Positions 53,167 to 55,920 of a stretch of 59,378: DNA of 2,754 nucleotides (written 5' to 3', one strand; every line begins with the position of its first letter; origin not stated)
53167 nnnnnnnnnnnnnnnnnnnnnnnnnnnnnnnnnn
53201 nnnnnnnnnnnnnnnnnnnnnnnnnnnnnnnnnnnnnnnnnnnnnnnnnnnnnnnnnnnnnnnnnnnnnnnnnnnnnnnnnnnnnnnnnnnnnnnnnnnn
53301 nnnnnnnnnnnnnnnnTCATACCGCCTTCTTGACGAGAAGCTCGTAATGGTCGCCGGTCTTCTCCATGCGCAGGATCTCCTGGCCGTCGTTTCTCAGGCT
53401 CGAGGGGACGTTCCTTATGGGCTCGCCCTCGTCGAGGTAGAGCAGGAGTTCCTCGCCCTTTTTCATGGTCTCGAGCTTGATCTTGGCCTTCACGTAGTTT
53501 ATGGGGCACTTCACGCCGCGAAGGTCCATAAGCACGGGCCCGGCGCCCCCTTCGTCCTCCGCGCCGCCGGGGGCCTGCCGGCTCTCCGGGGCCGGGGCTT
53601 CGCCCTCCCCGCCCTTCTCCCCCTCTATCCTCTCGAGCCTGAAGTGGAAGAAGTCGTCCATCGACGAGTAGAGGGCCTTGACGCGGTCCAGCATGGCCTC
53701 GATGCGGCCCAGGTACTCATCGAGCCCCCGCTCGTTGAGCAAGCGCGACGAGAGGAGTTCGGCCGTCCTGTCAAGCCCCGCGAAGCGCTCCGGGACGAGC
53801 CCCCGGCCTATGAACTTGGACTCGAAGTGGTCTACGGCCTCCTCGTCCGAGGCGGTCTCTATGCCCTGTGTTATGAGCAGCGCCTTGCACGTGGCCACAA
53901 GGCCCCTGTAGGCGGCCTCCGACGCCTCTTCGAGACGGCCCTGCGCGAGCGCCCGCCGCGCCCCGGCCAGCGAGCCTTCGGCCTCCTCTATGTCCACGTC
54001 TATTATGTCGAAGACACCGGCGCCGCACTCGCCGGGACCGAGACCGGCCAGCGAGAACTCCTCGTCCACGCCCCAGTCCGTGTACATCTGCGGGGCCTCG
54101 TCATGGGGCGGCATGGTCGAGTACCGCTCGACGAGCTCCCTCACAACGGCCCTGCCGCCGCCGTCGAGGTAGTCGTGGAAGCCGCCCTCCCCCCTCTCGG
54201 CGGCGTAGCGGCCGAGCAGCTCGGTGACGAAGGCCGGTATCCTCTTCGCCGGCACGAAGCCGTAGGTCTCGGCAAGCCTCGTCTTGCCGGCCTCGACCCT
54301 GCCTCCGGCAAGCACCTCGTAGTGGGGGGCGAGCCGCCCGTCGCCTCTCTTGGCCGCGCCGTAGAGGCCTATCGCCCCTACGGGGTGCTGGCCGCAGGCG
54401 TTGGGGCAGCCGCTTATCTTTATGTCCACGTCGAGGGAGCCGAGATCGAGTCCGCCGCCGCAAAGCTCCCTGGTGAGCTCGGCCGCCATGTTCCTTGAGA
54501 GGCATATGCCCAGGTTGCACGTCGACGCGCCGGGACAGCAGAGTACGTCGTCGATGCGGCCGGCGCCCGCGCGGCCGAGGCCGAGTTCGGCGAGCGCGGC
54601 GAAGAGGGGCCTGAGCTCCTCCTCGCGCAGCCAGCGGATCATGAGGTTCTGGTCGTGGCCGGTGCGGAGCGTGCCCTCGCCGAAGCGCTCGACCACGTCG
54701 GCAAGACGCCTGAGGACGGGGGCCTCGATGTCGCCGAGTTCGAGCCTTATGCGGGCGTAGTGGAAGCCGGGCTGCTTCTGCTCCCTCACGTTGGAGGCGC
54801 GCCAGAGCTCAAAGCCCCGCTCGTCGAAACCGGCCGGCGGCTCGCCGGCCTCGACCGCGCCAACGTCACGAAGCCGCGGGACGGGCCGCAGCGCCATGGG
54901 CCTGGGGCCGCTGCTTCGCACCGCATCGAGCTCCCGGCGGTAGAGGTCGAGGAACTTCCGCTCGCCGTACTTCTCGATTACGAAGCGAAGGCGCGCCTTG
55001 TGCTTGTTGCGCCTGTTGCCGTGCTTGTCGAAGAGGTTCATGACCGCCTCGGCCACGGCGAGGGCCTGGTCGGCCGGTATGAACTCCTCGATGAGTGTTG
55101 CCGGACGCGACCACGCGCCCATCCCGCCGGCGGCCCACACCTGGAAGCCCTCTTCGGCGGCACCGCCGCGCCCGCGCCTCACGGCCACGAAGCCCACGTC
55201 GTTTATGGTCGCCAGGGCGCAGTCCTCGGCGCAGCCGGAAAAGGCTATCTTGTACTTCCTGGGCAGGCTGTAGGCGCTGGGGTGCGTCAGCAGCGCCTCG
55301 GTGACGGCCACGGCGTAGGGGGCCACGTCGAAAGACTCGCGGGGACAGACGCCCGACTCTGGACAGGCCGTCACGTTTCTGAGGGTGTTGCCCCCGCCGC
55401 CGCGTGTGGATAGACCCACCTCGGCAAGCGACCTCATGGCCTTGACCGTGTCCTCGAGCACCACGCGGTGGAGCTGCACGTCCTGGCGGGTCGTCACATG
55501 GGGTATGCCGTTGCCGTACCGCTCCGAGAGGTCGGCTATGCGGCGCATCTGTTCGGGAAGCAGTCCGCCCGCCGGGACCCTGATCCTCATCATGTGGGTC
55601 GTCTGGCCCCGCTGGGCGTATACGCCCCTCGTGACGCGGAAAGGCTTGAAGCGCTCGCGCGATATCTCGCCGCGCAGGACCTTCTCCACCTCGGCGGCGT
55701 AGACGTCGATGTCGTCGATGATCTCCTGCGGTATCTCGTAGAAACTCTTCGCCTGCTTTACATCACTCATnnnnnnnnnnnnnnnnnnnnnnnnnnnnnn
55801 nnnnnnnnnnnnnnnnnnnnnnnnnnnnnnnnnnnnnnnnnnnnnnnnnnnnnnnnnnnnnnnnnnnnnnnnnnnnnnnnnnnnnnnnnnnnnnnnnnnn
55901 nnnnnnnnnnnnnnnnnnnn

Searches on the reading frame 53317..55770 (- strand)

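Call 6: search_protein_families(library=pfam, proteins=[window:53317-55770:-])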
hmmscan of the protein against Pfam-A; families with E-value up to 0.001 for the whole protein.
window:53317-55770:- (817 aa): 3 families
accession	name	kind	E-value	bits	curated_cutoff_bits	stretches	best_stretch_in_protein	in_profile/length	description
PF01077.27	NIR_SIR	-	6.5e-48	162.6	27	2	127-281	2-154/158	Nitrite and sulphite reductase 4Fe-4S domain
PF03460.22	NIR_SIR_ferr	-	1.4e-37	127.7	24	2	53-118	3-69/69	Nitrite/Sulfite reductase ferredoxin-like half domain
PF01206.22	TusA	-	6.4e-16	58.4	28.6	1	749-815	4-70/70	Sulfurtransferase TusA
